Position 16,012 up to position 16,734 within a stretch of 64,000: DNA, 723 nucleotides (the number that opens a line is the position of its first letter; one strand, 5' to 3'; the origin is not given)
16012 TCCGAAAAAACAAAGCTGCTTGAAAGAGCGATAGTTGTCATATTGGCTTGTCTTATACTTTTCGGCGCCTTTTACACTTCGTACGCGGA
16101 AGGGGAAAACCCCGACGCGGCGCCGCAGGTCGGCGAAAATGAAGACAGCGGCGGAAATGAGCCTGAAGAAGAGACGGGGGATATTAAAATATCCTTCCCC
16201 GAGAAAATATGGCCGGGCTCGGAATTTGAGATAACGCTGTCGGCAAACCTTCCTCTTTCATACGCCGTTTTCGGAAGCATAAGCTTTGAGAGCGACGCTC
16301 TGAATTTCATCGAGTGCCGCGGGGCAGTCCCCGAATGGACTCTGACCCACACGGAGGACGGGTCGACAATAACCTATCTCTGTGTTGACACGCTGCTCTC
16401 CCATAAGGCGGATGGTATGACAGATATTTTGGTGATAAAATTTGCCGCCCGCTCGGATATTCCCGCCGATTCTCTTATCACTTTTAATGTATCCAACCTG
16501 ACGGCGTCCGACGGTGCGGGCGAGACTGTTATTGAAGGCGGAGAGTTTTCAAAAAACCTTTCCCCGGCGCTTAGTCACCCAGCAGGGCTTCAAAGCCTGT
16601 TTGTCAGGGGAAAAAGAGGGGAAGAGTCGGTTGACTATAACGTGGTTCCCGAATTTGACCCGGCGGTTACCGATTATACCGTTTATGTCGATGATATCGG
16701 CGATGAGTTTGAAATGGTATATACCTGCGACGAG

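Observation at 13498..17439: Adjacent dockerin-bearing muramidase and membrane-anchored cohesin-like protein: a possible surface-tethered lytic module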

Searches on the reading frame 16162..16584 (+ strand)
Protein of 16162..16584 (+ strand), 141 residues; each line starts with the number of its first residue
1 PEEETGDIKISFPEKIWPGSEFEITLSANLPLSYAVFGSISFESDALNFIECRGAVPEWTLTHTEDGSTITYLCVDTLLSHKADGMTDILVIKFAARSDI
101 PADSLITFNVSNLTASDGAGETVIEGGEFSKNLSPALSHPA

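Call 15: search_solved_structures(query=A3, max_evalue=10, show_alignments=3)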
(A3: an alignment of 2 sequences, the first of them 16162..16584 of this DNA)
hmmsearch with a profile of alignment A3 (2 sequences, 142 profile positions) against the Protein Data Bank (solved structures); distinct sequences matched with E-value up to 10: 0.

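Call 21: search_protein_representatives(alignment_id=A3)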
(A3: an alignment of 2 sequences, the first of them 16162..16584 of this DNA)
Query: 2 sequences, 142 profile positions. Proteins with E-value up to 0.001 (for the whole library): 76; up to 1e-10: 6; up to 1e-30: 3. The best 76 are listed.
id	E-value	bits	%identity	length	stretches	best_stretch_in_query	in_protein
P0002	7.3e-75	265.8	-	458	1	1-141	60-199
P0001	1.8e-73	261.3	-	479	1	1-142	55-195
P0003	9.8e-35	135.8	-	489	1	9-141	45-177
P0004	1.4e-19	86.6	-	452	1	6-139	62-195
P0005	6.4e-14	68.3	-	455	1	11-140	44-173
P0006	1.3e-12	64.0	-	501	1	12-138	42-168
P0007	1.6e-10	57.2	-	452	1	11-140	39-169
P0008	9.1e-10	54.8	-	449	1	9-138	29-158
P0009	1.4e-09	54.2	-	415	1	26-139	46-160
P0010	1.9e-09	53.8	-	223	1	12-139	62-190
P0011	2.8e-09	53.2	-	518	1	10-139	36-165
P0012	1.3e-08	51.1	-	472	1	13-129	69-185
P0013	5.1e-08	49.2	-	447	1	17-139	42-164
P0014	5.7e-08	49.0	-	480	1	9-139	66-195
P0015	8.2e-08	48.5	-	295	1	9-140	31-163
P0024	7.4e-07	45.4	-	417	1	6-139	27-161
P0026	8.5e-07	45.2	-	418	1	14-140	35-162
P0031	2.3e-06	43.8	-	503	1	8-139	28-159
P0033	3.4e-06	43.2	-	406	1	9-140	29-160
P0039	7.4e-06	42.1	-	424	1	9-140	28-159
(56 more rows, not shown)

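Call 27: search_solved_structures(query=A5, max_evalue=1, show_alignments=2)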
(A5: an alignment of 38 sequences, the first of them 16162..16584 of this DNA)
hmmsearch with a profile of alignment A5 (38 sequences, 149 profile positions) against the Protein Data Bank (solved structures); distinct sequences matched with E-value up to 1: 24.
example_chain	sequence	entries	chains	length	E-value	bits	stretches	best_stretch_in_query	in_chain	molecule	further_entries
2vn5_A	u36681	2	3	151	4.8e-07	32.8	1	20-130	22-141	SCAFFOLDING PROTEIN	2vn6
1g1k_A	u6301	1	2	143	4.9e-07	32.7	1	20-130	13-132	SCAFFOLDING PROTEIN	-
2jh2_A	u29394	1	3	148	5.2e-07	32.6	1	4-125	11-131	O-GLCNACASE NAGJ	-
2o4e_A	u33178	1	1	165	7.8e-07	32.1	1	4-125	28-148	O-GlcNAcase nagJ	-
2ozn_A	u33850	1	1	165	8e-07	32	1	4-125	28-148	O-GlcNAcase nagJ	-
2w1n_A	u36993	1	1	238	8.7e-07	31.9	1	4-125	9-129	O-GLCNACASE NAGJ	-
5nrm_A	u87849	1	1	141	1.7e-05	27.8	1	31-115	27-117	Endoglucanase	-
5nrk_A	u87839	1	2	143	1.8e-05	27.7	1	31-115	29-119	Endoglucanase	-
4ums_A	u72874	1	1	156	0.00034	23.5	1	20-106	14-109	CELLULOSOMAL ANCHORING SCAFFOLDIN B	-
7urp_A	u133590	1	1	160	0.0088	18.9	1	12-118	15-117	Ribonucleases G and E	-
3ul4_A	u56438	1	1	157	0.013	18.4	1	13-142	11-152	Cellulosome-anchoring protein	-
1tyj_A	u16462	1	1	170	0.033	17.1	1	16-50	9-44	cellulosomal scaffoldin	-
2y3n_A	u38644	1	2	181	0.038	16.9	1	16-50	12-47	CELLULOSOMAL SCAFFOLDIN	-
9ly6_A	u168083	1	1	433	0.15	14.9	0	5-29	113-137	CD276 antigen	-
9ly5_C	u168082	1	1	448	0.16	14.8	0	5-29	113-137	CD276 antigen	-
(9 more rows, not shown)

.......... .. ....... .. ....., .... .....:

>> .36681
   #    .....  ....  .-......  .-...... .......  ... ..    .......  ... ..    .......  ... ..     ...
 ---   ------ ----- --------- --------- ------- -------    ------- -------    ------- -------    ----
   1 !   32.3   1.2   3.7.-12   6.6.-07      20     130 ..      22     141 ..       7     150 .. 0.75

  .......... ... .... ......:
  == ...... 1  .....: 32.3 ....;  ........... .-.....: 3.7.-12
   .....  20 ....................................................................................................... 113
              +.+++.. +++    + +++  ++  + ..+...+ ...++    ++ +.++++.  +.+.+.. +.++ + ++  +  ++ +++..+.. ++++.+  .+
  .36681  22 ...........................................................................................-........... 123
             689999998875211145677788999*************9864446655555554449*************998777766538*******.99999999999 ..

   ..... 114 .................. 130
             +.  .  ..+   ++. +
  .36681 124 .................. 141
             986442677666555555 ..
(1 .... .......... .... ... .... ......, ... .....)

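Call 29: find_encoding_contigs(protein=P0004, flank=8000, max_places=3)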
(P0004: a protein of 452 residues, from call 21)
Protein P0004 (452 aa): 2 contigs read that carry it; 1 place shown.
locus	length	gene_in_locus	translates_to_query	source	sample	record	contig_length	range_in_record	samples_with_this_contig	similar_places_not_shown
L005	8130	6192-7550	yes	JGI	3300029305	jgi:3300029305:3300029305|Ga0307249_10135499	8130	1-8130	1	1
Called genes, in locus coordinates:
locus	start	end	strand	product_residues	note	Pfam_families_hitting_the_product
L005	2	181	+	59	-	?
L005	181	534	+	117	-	PF03862:SpoVAC_SpoVAEB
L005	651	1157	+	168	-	PF02142:MGS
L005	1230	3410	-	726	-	PF09371:Tex_N, PF22706:Tex_central_region, PF16921:Tex_YqgF, PF14639:YqgF (weak), PF12836:HHH_3, PF17674:HHH_9, PF00575:S1, PF23459:S1_RRP5, +1 more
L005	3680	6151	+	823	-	PF00959:Phage_lysozyme, PF13306:LRR_5 (weak), PF07523:Big_3, PF00404:Dockerin_1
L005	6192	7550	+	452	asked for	PF12733:Cadherin-like (weak)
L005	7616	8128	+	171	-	?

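Call 30: find_encoding_contigs(protein=P0005, flank=8000, max_places=3)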
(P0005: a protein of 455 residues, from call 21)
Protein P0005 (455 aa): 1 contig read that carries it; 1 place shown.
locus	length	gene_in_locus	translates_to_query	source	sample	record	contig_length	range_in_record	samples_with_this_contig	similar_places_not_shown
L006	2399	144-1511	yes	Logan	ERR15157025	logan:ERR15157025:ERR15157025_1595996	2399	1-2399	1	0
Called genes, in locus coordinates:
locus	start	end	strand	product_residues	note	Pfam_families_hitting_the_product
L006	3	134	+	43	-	?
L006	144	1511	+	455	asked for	PF12733:Cadherin-like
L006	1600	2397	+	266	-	?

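Call 32: find_encoding_contigs(protein=P0006, flank=8000, max_places=3)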
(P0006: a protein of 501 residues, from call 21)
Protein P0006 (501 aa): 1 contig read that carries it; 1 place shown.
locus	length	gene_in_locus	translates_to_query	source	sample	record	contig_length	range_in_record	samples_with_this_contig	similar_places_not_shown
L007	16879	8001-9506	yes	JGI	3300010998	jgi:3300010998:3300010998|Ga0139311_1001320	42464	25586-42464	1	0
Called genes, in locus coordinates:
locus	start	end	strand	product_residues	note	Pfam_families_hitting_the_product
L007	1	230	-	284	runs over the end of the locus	PF01261:AP_endonuc_2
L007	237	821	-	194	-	PF00702:Hydrolase (faint), PF13344:Hydrolase_6 (faint)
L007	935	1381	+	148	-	PF03862:SpoVAC_SpoVAEB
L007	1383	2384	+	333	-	PF07451:SpoVAD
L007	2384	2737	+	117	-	PF03862:SpoVAC_SpoVAEB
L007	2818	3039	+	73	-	PF02518:HATPase_c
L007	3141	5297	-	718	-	PF09371:Tex_N, PF22706:Tex_central_region, PF16921:Tex_YqgF, PF14639:YqgF (weak), PF14635:HHH_7 (weak), PF12836:HHH_3, PF17674:HHH_9, PF00575:S1, +1 more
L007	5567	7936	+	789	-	PF00959:Phage_lysozyme, PF08239:SH3_3 (weak), PF13306:LRR_5 (weak), PF07523:Big_3, PF00404:Dockerin_1 (weak)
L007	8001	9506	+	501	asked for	PF12733:Cadherin-like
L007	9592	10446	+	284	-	PF04542:Sigma70_r2 (faint)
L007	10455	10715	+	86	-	-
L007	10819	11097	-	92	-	PF01016:Ribosomal_L27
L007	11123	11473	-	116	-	PF04327:Peptidase_Prp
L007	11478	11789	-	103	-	PF00829:Ribosomal_L21p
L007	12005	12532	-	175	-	PF02559:CarD_TRCF_RID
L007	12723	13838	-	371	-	PF02899:Phage_int_SAM_1 (faint), PF00589:Phage_integrase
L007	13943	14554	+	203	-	-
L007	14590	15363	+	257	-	PF01520:Amidase_3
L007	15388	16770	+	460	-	PF18073:Zn_ribbon_LapB, PF00154:RecA_N (weak), PF13481:AAA_25, PF03796:DnaB_C (weak), PF06745:ATPase, PF23442:DUF7125, PF13541:ChlI (weak), PF05362:Lon_C, +4 more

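Call 33: find_encoding_contigs(protein=P0007, flank=8000, max_places=3)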
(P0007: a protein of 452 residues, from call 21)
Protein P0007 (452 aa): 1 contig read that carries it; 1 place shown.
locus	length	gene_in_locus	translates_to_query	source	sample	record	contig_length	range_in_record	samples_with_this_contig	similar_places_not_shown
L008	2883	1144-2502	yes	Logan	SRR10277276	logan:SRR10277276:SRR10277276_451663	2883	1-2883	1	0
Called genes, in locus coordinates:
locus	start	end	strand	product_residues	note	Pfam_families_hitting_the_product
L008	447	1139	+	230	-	-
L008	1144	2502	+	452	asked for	PF00963:Cohesin (faint), PF12733:Cadherin-like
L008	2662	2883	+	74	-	?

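Call 35: predict_structure(alignment_id=A5)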
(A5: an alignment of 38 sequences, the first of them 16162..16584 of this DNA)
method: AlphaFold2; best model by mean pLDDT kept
length: 141 residues; sequences in the alignment: 38
mean_pLDDT: 94.3   pTM: 0.87
mean pLDDT of the five models: 94.3, 94.3, 93.7, 93.6, 93.0
residues with pLDDT >= 90: 129; 70-90: 4; 50-70: 5; < 50: 3
segments of 3 or more residues with pLDDT < 50: 1-3
pLDDT, mean of each block of 10 residues (from residue 1): 71 96 98 98 98 98 98 97 98 97 96 97 97 85 56
secondary structure, 60 per line:
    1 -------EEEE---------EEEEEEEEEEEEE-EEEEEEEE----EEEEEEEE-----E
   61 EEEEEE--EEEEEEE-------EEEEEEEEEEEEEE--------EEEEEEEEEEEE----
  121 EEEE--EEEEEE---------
elements in order: E8-11 E21-33 E35-42 E47-54 E60-66 E69-75 E83-96 E105-116 E121-124 E127-132

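Call 38: fold_search(model_id=the predicted structure, library=pdb)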
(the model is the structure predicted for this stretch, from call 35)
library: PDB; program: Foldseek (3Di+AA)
matches with E <= 10: 1959; with E <= 0.001: 65
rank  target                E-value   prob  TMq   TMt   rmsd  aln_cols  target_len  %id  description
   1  2vo8                  5.5e-09  1.00  0.75  0.78   2.5       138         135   14  Cohesin module from Clostridium perfringens ATCC13124 family 33 glycoside hydrolase. (released 2008-09-02)
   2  2jh2_A                2.5e-08  1.00  0.75  0.79   2.4       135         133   14  X-ray crystal structure of a cohesin-like module from Clostridium perfringens (released 2007-11-06)
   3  2jh2_B                6.4e-08  1.00  0.77  0.81   2.4       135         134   13  X-ray crystal structure of a cohesin-like module from Clostridium perfringens (released 2007-11-06)
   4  2jh2_C                9.7e-08  1.00  0.71  0.76   3.0       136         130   18  X-ray crystal structure of a cohesin-like module from Clostridium perfringens (released 2007-11-06)
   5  5nrm_A                3.6e-07  1.00  0.76  0.76   2.8       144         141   14  Crystal structure of the sixth cohesin from Acetivibrio cellulolyticus' scaffoldin B in complex with Cel5 dockerin S51 (released 2018-01-31)
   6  5nrk_A                3.8e-07  1.00  0.70  0.69   3.6       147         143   13  Crystal structure of the sixth cohesin from Acetivibrio cellulolyticus' scaffoldin B in complex with Cel5 dockerin S15 (released 2018-01-31)
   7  6kgc_A                3.8e-07  1.00  0.68  0.66   3.5       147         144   13  Crystal structure of CaDoc0917(R49D)-CaCohA2 complex at pH 5.4 (released 2020-07-08)
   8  2w1n                  4.2e-07  1.00  0.75  0.49   2.8       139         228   16  cohesin and fibronectin type-III double module construct from the Clostridium perfringens glycoside hydrolase GH84C (released 2009-02-03)
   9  6kgf_C                4.4e-07  1.00  0.67  0.65   3.6       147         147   12  Crystal structure of CaDoc0917(R16D)-CaCohA2 complex at pH 8.2 (released 2020-07-08)
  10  6kgd_A                4.9e-07  1.00  0.67  0.65   3.7       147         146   12  Crystal structure of CaDoc0917(R49D)-CaCohA2 complex at pH 8.0 (released 2020-07-08)
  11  2o4e_MODEL_1_A        5.5e-07  1.00  0.71  0.62   3.3       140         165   17  The solution structure of a protein-protein interaction module from a family 84 glycoside hydrolase of Clostri (released 2007-11-06)
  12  6kge_A                5.8e-07  1.00  0.73  0.73   3.1       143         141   11  Crystal structure of CaDoc0917(R16D)-CaCohA2 complex at pH 5.5 (released 2020-07-08)
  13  4ums                  6.4e-07  1.00  0.66  0.62   4.5       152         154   13  The crystal structure of the seventh ScaB type I cohesin from Pseudobacteroides cellulosolvens (released 2015-05-06)
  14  6kgf_A                7.1e-07  1.00  0.64  0.63   8.1       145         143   12  Crystal structure of CaDoc0917(R16D)-CaCohA2 complex at pH 8.2 (released 2020-07-08)
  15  5lxv_A                1.6e-06  1.00  0.65  0.55   4.0       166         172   10  Crystal structure of Ruminococcus flavefaciens scaffoldin C cohesin in complex with a dockerin from an uncharacterized (released 2016-10-19)
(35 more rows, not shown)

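Call 49: find_encoding_contigs(protein=P0008, flank=8000, max_places=3)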
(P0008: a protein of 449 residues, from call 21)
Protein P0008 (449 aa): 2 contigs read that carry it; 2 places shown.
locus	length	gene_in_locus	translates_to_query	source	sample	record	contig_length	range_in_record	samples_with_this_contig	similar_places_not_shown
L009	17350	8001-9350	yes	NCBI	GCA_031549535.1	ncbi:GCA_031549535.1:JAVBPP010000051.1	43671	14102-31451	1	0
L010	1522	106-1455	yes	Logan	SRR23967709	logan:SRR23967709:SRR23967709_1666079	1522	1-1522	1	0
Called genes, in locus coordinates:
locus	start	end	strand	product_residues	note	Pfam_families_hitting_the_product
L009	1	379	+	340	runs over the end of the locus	PF01757:Acyl_transf_3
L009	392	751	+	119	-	PF13788:DUF4180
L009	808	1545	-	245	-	-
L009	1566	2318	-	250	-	-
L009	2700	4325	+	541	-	PF00404:Dockerin_1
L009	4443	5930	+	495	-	PF13347:MFS_2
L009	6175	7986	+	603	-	PF00009:GTP_EFTU, PF22042:EF-G_D2, PF03144:GTP_EFTU_D2, PF14492:EFG_III (weak), PF00679:EFG_C, PF06421:LepA_C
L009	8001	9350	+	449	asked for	PF00963:Cohesin (weak), PF12733:Cadherin-like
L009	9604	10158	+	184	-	PF04542:Sigma70_r2, PF07638:Sigma70_ECF (weak), PF08281:Sigma70_r4_2, PF04545:Sigma70_r4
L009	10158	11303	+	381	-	-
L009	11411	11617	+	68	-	PF13443:HTH_26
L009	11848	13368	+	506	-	PF00474:SSF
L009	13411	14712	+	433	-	PF00501:AMP-binding, PF14535:AMP-binding_C_2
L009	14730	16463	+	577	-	PF01855:POR_N, PF02775:TPP_enzyme_C, PF12797:Fer4_2 (faint), PF13237:Fer4_10 (weak), PF00037:Fer4 (weak)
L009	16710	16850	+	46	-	-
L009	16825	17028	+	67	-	PF13183:Fer4_8 (faint), PF25160:LdpA_Fe-S-bd (faint), PF13237:Fer4_10 (weak), PF00037:Fer4 (faint), PF12797:Fer4_2 (faint), PF14697:Fer4_21 (weak), PF12838:Fer4_7 (weak), PF13187:Fer4_9, +4 more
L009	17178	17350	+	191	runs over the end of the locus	PF01558:POR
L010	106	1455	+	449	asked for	PF00963:Cohesin (weak), PF12733:Cadherin-like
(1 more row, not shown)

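Call 50: find_encoding_contigs(protein=P0011, flank=8000, max_places=3)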
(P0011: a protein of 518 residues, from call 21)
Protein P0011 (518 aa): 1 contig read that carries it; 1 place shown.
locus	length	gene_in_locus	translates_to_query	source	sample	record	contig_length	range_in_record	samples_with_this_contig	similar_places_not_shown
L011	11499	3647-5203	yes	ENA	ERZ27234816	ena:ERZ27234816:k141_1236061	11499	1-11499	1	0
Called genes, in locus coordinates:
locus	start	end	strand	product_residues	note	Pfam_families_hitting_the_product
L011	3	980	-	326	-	?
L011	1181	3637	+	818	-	PF00959:Phage_lysozyme, PF08239:SH3_3 (weak), PF13306:LRR_5 (weak), PF07523:Big_3, PF00404:Dockerin_1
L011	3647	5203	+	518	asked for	PF00963:Cohesin (weak), PF12733:Cadherin-like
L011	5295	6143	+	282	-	-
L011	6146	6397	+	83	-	-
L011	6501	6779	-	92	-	PF01016:Ribosomal_L27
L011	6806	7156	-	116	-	PF04327:Peptidase_Prp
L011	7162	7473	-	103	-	PF00829:Ribosomal_L21p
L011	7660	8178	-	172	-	PF02559:CarD_TRCF_RID, PF21095:CarD_C (weak)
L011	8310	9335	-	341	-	PF02899:Phage_int_SAM_1 (faint), PF00589:Phage_integrase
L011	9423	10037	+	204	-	-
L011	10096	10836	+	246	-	PF01520:Amidase_3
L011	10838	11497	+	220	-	?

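Call 76: search_protein_families(library=pfam, proteins=[P0003, P0004, P0006, P0011], max_evalue=0.01)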
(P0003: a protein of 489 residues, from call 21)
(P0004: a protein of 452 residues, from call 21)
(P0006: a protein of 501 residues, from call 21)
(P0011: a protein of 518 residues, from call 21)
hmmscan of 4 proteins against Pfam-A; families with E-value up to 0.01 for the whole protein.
P0003 (489 aa): 3 families
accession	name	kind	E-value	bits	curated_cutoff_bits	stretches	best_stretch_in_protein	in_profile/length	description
PF12733.13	Cadherin-like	-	6.2e-07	30.2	24.2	0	291-323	4-39/89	Cadherin-like beta sandwich domain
PF16118.10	DUF4834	-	0.00033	22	27.8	1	382-454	5-76/99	Domain of unknown function (DUF4834)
PF15862.10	Coilin_N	-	0.0082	16.5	32.9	0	411-458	82-130/139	Coilin N-terminus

P0004 (452 aa): 2 families
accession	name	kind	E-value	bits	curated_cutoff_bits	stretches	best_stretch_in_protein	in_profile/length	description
PF12733.13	Cadherin-like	-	2e-09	38.2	24.2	1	209-279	6-89/89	Cadherin-like beta sandwich domain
PF00963.24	Cohesin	-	0.00046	20.8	24.1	1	71-179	9-127/139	Cohesin domain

P0006 (501 aa): 2 families
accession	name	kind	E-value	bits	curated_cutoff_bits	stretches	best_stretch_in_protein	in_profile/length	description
PF12733.13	Cadherin-like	-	1.5e-11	45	24.2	1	183-252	6-88/89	Cadherin-like beta sandwich domain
PF00963.24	Cohesin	-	0.0043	17.7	24.1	0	48-155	11-128/139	Cohesin domain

P0011 (518 aa): 3 families
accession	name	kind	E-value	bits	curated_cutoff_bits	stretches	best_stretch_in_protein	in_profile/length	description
PF12733.13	Cadherin-like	-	3.7e-14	53.4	24.2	1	181-251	3-88/89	Cadherin-like beta sandwich domain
PF00963.24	Cohesin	-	4.6e-07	30.6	24.1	1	57-158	27-135/139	Cohesin domain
PF15807.10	MAP17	-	0.00048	20.6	29.6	1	361-440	34-120/122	Membrane-associated protein 117 kDa, PDZK1-interacting protein 1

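Call 97: list_cluster_members(proteins=[P0003, P0008, P0009, P0013, P0015, P0024, P0026, P0031, P0033, P0039])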
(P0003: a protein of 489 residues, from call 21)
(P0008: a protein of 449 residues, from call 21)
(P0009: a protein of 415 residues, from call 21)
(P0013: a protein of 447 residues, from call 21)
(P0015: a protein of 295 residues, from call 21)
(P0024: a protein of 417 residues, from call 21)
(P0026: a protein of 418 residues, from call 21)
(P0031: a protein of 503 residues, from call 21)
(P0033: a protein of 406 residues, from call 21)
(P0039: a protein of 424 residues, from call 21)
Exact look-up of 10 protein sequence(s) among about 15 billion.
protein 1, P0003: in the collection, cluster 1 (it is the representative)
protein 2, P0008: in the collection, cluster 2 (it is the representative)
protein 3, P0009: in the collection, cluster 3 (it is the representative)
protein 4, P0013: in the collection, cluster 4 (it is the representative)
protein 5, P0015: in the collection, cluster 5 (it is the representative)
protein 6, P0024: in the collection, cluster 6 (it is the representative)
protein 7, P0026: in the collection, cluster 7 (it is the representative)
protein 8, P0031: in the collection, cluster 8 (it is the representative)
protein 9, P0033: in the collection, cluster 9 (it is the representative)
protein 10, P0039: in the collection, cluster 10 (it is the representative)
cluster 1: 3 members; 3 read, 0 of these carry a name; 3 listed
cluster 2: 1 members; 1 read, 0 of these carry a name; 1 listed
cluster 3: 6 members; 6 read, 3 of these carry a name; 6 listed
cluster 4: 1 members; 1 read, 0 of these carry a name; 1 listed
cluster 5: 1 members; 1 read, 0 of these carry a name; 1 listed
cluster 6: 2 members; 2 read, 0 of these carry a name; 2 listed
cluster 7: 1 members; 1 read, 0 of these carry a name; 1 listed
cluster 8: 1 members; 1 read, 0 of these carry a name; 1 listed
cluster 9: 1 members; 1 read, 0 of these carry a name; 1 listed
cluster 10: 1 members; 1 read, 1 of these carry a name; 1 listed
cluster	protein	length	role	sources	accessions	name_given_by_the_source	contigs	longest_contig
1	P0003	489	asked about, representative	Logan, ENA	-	-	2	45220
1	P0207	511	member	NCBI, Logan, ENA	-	-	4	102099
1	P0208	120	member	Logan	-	-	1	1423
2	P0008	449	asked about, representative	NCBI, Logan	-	-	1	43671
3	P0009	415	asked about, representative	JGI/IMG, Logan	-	hypothetical protein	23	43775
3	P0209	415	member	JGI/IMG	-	hypothetical protein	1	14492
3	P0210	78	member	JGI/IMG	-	hypothetical protein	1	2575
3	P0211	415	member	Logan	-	-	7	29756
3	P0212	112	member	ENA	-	-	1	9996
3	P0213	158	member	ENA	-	-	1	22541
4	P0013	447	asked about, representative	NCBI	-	-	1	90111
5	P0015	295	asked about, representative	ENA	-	-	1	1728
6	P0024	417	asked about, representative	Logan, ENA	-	-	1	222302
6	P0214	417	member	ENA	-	-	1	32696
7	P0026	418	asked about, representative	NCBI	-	-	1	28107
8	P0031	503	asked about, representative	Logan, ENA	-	-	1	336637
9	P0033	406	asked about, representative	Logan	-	-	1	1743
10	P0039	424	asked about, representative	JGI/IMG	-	hypothetical protein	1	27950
